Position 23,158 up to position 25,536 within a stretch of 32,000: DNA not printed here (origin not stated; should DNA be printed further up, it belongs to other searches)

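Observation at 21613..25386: Uncharacterised operon: LicC-like nucleotidyltransferase + Fe(II)/2OG oxygenase + B12-type radical SAM enzyme, a Fom1/Fom3-like tailoring module for a nucleotide-linked phosphonate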

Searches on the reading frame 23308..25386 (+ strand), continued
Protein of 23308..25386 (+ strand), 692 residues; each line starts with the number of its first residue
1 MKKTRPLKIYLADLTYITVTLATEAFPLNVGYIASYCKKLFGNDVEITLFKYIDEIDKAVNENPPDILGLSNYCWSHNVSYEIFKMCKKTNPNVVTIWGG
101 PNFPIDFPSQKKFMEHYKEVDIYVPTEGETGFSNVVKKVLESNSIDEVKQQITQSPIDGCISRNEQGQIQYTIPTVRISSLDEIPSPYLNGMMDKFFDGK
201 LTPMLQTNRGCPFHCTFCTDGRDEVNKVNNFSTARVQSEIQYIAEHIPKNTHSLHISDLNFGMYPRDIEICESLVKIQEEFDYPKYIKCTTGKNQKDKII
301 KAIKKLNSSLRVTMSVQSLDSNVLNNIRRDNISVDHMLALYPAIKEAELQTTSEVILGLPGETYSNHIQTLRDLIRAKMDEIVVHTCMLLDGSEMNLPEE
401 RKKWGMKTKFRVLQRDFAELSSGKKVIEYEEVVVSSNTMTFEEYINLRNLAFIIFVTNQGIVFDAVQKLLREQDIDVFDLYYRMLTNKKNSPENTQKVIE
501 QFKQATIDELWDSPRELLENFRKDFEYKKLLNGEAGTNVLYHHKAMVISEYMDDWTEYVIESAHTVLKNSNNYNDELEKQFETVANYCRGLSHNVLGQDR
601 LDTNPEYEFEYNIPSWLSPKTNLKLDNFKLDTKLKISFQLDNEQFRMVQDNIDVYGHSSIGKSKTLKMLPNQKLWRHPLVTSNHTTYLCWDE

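Call 71: search_protein_families(library=pfam, proteins=[L004:1523-2866:-, L004:2193-3443:-, L004:4403-5713:-, L004:8003-8977:+, L004:10012-10728:+, L007:6843-8924:+, L007:8921-9649:-, L007:12060-12893:+, L007:12890-13711:+, L007:13861-14607:+], max_evalue=0.001)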
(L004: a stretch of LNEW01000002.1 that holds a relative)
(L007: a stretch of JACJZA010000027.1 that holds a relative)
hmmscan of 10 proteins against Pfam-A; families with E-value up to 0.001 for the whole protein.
L004:1523-2866:- (447 aa): 0 families

L004:2193-3443:- (416 aa): 0 families

L004:4403-5713:- (436 aa): 1 family
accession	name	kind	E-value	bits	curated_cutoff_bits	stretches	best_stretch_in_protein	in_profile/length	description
PF02775.26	TPP_enzyme_C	-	2.9e-24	86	21.9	1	285-405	18-150/151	Thiamine pyrophosphate enzyme, C-terminal TPP binding domain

L004:8003-8977:+ (324 aa): 7 families
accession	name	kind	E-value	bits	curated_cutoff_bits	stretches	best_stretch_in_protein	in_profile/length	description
PF01370.27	Epimerase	-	5.1e-44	150.9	20.9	1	13-243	1-240/240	NAD dependent epimerase/dehydratase family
PF16363.11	GDP_Man_Dehyd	-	1.1e-36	127.4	27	1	14-308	1-332/332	GDP-mannose 4,6 dehydratase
PF04321.23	RmlD_sub_bind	-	4.1e-09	36.4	27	1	12-159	2-135/287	RmlD substrate binding domain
PF13460.12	NAD_binding_10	-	1.3e-07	32.1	27.2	1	17-129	1-103/184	NAD(P)H-binding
PF01073.25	3Beta_HSD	-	1.1e-06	28.3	22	1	14-234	1-230/280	3-beta hydroxysteroid dehydrogenase/isomerase family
PF02719.21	Polysacc_synt_2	-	2.1e-06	27.6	20.2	1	13-165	1-154/293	Polysaccharide biosynthesis protein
PF05368.20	NmrA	-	3.8e-05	23.9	27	1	11-73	3-71/298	NmrA-like family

L004:10012-10728:+ (238 aa): 2 families
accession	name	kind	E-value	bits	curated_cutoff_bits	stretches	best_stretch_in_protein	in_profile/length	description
PF00483.29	NTP_transferase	-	4.5e-37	128.4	21.2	1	2-223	1-239/245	Nucleotidyl transferase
PF12804.13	NTP_transf_3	-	3.7e-10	40.6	27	1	3-134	1-125/160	MobA-like NTP transferase domain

L007:6843-8924:+ (693 aa): 0 families

L007:8921-9649:- (242 aa): 2 families
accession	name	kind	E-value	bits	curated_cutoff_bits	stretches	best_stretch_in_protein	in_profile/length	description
PF00483.29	NTP_transferase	-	7e-36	124.5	21.2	1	2-228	1-240/245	Nucleotidyl transferase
PF12804.13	NTP_transf_3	-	1.7e-07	32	27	1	3-68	1-59/160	MobA-like NTP transferase domain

L007:12060-12893:+ (277 aa): 3 families
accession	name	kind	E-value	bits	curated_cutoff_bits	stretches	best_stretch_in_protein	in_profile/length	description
PF13561.12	adh_short_C2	-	4.4e-40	138.2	27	1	27-253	9-236/236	Enoyl-(Acyl carrier protein) reductase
PF00106.31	adh_short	-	4.9e-25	88.6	26.6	1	15-190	1-182/195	short chain dehydrogenase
PF08659.16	KR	-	0.00038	20.9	22.6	1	45-172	40-164/180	KR domain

L007:12890-13711:+ (273 aa): 4 families
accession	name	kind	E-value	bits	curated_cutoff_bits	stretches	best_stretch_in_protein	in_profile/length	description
PF13561.12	adh_short_C2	-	1.8e-45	155.8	27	1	24-268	6-234/236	Enoyl-(Acyl carrier protein) reductase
PF00106.31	adh_short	-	8.4e-44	149.8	26.6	1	16-205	2-190/195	short chain dehydrogenase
PF23441.1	SDR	-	3.8e-08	33.5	27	1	8-213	1-210/258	SDR-like rossmann domain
PF08659.16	KR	-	9.1e-07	29.4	22.6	1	16-121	2-110/180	KR domain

L007:13861-14607:+ (248 aa): 2 families
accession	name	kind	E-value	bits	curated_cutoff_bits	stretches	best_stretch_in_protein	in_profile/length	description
PF00535.33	Glycos_transf_2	-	1.5e-20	74.3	23.3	1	3-130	1-127/168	Glycosyl transferase family 2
PF10111.15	Glyco_tranf_2_2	-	8.7e-06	25.9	27.3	1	6-105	4-102/276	Glycosyltransferase like family 2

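Call 72: list_cluster_members(proteins=[P0001, P0067, P0105, P0111, P0114, P0116, P0070, P0025])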
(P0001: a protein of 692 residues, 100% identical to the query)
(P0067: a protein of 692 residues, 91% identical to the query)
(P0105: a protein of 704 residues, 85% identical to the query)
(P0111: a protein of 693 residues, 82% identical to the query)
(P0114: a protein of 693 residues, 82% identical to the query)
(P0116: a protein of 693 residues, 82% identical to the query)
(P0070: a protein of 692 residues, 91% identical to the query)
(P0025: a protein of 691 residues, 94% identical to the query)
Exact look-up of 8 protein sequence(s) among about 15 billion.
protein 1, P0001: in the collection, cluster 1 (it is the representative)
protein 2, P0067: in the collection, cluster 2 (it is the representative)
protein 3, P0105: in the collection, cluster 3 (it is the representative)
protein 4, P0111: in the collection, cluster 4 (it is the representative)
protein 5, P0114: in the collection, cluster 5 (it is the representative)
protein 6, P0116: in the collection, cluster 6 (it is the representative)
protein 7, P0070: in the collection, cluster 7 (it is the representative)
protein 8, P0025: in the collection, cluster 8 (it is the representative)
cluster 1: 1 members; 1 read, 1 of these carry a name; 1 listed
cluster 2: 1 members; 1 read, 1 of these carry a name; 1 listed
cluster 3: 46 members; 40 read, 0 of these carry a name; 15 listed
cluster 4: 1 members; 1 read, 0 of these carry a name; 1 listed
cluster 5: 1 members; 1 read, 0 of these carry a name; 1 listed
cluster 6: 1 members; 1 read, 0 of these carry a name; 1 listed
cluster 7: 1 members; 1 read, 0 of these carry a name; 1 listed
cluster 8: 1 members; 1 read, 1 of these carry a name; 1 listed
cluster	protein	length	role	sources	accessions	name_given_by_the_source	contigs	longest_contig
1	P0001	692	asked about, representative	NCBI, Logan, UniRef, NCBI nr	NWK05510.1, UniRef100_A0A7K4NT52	radical SAM protein [Marine Group I thaumarchaeote] | Radical SAM protein n=1 Tax=Marine Group I thaumarchaeote TaxID=2511932 ...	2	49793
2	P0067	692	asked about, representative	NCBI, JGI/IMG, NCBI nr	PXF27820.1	MAG: radical SAM protein [Thaumarchaeota archaeon] | MAG: radical SAM protein [Nitrososphaerota archaeon]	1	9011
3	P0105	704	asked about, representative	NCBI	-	-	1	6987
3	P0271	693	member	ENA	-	-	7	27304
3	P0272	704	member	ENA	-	-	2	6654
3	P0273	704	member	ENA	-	-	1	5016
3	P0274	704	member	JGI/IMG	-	-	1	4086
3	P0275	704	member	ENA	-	-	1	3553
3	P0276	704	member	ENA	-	-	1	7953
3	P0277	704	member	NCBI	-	-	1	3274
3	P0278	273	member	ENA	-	-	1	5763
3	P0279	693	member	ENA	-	-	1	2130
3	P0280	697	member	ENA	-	-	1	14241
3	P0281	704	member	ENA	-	-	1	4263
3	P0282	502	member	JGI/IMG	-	-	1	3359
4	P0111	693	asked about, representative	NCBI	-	-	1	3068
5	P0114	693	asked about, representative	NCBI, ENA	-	-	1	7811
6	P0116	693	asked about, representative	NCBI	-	-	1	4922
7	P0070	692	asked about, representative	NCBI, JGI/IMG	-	-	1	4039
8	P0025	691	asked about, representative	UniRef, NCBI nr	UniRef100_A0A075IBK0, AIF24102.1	Fe-S oxidoreductase n=1 Tax=uncultured marine thaumarchaeote SAT1000_24_E05 TaxID=1456397 ... | Fe-S oxidoreductase [uncultured marine thaumarchaeote SAT1000_24_E05]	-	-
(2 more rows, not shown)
